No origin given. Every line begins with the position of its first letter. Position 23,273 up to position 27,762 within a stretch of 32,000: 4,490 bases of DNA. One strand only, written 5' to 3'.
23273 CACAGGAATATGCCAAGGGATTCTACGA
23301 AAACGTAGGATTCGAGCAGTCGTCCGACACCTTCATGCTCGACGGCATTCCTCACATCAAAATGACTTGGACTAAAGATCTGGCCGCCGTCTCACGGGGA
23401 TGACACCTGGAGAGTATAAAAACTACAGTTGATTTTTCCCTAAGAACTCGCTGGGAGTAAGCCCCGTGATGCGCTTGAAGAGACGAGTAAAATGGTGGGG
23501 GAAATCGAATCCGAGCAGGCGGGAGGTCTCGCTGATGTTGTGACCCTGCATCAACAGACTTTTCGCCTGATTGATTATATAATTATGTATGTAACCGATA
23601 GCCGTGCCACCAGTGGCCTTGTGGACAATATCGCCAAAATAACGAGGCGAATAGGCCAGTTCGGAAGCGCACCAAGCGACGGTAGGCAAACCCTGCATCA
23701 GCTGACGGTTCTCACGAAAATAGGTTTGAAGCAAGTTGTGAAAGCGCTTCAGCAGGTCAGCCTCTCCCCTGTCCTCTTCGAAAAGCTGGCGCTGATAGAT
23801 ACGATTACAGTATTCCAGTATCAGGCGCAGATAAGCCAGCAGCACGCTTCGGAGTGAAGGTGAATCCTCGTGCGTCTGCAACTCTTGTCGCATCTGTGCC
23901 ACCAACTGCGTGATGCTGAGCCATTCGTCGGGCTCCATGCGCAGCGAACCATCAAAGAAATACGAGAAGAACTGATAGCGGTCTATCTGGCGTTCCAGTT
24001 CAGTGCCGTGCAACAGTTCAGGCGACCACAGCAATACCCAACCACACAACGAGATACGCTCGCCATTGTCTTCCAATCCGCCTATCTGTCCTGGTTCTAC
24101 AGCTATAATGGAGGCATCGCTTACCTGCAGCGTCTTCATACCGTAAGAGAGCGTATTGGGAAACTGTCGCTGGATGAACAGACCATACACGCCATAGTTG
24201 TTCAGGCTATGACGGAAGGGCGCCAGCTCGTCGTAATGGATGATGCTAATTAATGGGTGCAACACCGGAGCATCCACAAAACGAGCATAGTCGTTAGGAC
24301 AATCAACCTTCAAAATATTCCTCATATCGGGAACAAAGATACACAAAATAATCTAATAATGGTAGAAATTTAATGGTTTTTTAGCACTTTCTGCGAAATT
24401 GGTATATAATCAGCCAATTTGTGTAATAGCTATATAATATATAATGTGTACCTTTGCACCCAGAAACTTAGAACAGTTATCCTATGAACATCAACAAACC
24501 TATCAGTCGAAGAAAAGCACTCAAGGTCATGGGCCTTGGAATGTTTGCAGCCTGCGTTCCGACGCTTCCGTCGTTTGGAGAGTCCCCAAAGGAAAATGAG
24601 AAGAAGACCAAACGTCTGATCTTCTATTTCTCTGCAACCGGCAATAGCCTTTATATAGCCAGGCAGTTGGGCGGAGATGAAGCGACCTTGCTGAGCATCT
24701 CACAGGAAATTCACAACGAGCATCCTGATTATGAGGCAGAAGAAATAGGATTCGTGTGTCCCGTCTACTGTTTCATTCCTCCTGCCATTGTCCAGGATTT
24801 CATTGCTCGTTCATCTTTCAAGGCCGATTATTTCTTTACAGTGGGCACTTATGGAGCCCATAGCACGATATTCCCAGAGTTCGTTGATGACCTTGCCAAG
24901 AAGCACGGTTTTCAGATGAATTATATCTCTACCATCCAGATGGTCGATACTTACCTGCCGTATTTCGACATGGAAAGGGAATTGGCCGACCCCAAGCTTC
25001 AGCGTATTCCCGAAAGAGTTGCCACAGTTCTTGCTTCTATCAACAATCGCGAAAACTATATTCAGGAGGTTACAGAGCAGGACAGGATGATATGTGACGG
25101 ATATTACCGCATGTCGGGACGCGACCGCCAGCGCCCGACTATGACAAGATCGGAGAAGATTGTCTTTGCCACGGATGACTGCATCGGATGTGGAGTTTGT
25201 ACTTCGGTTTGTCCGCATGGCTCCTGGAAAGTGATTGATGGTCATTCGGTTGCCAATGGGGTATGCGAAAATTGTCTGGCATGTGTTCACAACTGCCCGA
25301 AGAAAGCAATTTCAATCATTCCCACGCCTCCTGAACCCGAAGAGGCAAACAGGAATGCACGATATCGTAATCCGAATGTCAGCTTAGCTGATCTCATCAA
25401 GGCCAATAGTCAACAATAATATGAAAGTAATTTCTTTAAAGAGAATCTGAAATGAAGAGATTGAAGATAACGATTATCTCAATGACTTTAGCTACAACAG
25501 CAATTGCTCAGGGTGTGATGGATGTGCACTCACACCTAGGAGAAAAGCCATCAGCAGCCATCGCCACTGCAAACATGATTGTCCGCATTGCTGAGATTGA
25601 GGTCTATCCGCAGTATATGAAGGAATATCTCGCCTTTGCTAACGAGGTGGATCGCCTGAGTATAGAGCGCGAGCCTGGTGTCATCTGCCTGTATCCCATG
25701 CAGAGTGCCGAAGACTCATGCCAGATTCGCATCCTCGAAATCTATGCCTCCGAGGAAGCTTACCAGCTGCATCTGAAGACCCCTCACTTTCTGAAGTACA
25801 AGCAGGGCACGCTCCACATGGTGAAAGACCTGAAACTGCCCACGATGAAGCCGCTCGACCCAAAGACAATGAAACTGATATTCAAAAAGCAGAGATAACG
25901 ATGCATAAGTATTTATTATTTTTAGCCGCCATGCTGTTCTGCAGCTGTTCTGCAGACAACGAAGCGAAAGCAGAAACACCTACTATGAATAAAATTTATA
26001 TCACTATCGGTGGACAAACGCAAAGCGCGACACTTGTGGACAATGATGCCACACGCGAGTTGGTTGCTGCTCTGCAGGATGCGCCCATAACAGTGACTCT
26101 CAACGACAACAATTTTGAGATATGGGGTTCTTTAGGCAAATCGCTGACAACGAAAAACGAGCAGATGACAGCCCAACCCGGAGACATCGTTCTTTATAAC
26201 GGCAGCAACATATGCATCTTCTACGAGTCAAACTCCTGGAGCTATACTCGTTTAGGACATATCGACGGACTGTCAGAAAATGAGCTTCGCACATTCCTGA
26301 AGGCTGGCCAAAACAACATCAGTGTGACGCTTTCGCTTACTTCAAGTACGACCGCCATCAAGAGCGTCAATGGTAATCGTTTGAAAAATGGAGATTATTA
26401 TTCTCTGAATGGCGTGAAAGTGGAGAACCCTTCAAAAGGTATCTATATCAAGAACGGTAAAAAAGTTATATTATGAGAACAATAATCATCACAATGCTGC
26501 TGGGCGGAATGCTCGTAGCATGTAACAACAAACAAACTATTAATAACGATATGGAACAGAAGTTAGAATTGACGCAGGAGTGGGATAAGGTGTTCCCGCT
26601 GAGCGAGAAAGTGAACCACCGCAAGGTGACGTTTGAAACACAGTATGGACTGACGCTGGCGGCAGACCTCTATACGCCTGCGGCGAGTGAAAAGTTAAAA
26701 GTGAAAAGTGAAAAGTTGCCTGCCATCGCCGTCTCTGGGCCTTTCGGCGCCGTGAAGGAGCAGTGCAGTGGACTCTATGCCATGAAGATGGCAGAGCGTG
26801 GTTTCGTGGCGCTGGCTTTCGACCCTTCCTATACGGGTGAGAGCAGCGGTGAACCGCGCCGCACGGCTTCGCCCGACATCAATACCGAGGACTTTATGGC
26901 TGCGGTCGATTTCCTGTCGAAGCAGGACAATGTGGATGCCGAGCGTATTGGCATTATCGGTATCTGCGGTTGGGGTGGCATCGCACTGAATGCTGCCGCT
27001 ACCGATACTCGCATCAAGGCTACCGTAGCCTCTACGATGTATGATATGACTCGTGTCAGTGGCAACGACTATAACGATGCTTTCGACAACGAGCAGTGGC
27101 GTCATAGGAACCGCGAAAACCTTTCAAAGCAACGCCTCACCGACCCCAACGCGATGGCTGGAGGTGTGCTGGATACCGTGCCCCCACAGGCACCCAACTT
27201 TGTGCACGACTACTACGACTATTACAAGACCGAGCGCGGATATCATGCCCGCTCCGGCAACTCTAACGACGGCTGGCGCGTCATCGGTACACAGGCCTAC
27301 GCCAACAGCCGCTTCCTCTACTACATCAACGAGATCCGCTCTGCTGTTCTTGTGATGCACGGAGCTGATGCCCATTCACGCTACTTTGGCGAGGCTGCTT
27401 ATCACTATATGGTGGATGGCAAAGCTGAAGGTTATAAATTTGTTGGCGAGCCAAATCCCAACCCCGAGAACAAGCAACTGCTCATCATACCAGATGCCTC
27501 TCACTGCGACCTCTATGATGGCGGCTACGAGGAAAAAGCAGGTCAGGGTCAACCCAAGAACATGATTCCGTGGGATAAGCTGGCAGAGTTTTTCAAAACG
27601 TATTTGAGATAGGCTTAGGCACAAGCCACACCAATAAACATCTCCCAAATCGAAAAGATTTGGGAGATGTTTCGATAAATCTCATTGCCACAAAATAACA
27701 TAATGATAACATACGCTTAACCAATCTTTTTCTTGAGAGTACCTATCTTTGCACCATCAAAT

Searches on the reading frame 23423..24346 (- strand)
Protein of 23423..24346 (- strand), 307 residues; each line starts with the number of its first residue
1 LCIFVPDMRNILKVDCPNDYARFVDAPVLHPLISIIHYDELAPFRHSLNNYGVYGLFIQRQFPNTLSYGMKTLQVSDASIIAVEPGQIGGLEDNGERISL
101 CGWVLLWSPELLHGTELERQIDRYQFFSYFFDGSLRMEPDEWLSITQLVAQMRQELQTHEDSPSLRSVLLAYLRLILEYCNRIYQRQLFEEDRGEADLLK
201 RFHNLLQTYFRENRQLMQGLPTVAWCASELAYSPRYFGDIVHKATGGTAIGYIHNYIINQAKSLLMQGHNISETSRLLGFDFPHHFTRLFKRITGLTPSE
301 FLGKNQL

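Call 10: search_protein_families(library=pfam, proteins=[window:23423-24346:-], max_evalue=0.01)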
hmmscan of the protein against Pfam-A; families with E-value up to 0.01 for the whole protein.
window:23423-24346:- (307 aa): 2 families
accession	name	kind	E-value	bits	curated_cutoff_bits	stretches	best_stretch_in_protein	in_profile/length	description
PF12833.13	HTH_18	-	1.7e-16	60.7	33.6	1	227-302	2-78/80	Helix-turn-helix domain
PF00165.29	HTH_AraC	-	1.9e-09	37.9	26.6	1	277-302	17-41/42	Bacterial regulatory helix-turn-helix proteins, AraC family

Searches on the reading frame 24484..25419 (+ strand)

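Call 10: search_protein_families(library=pfam, proteins=[window:24484-25419:+], max_evalue=0.01)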
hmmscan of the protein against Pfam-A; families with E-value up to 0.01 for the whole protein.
window:24484-25419:+ (311 aa): 13 families
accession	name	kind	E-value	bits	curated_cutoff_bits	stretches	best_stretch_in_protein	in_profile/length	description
PF12838.12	Fer4_7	-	5.6e-09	36.8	27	1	213-246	20-51/52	4Fe-4S dicluster domain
PF13187.11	Fer4_9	-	1.3e-07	31.9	27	2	232-276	1-52/52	4Fe-4S dicluster domain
PF00037.32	Fer4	-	6.3e-07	29.4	21.1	1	227-246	2-21/24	4Fe-4S binding domain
PF13237.11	Fer4_10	-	1.2e-06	28.8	25.5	1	226-272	2-53/53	4Fe-4S dicluster domain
PF14697.11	Fer4_21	-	2.4e-06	28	35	2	230-277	5-58/59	4Fe-4S dicluster domain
PF13534.11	Fer4_17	-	7.7e-06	26.8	22.2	1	222-246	35-59/61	4Fe-4S dicluster domain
PF13484.11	Fer4_16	-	8.7e-06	26.9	30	1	219-245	39-65/66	4Fe-4S double cluster binding domain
PF12837.12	Fer4_6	-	1.1e-05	25.6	25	1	226-247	2-23/24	4Fe-4S binding domain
PF12797.12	Fer4_2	-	1.1e-05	25.5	24.5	1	225-244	2-21/22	4Fe-4S binding domain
PF13746.11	Fer4_18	-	2.8e-05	24.7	27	1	213-272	41-96/114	4Fe-4S dicluster domain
PF25160.1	LdpA_Fe-S-bd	-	0.0027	17.9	27.6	1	229-247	24-42/49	LdpA Fe-S cluster-binding domain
PF13183.11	Fer4_8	-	0.0033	18.4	27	0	230-246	51-67/68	4Fe-4S dicluster domain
PF12800.12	Fer4_4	-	0.0033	18.1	24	1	231-244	2-15/17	4Fe-4S binding domain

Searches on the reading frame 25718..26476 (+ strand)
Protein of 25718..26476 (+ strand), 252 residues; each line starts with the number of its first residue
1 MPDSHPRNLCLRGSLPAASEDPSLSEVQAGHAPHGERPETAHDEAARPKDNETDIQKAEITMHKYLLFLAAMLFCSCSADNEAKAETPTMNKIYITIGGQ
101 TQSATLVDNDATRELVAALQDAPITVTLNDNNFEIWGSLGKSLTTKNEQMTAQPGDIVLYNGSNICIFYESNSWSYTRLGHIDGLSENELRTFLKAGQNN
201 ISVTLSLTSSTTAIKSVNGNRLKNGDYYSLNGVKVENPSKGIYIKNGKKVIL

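Call 10: search_protein_families(library=pfam, proteins=[window:25718-26476:+], max_evalue=0.01)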
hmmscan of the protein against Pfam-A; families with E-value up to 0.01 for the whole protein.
window:25718-26476:+ (252 aa): 2 families
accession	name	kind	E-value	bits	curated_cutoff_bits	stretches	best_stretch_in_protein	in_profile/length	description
PF18050.6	Cyclophil_like2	-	2.9e-23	82.5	22.7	1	95-205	1-114/115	Cyclophilin-like family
PF04126.18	Cyclophil_like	-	0.00041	20.6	27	1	92-172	2-82/120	Cyclophilin-like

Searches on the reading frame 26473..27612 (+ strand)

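Call 10: search_protein_families(library=pfam, proteins=[window:26473-27612:+], max_evalue=0.01)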
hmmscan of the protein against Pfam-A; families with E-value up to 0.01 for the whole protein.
window:26473-27612:+ (379 aa): 8 families
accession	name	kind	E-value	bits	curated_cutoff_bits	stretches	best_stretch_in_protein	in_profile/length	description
PF01738.24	DLH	-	2.2e-07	31.1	21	1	81-186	12-126/217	Dienelactone hydrolase family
PF12740.14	PETase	-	1.3e-06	28.5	28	1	79-194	51-162/263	PET hydrolase-like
PF00326.27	Peptidase_S9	-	5.7e-06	26.4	22.6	1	106-206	10-114/213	Prolyl oligopeptidase family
PF00561.26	Abhydrolase_1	-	3.5e-05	24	25.8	1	108-350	25-244/245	alpha/beta hydrolase fold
PF05448.18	AXE1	-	3.7e-05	23.1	21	1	140-190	159-209/321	Acetyl xylan esterase (AXE1)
PF08840.17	BAAT_C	-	0.00012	22.6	20.9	1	139-187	4-52/210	BAAT / Acyl-CoA thioester hydrolase C terminal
PF22244.2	GCE_fung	-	0.003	17.9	27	1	146-187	92-135/231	Glucuronyl esterase, fungi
PF12146.15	Hydrolase_4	-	0.0078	16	27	0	103-185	24-105/239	Serine aminopeptidase, S33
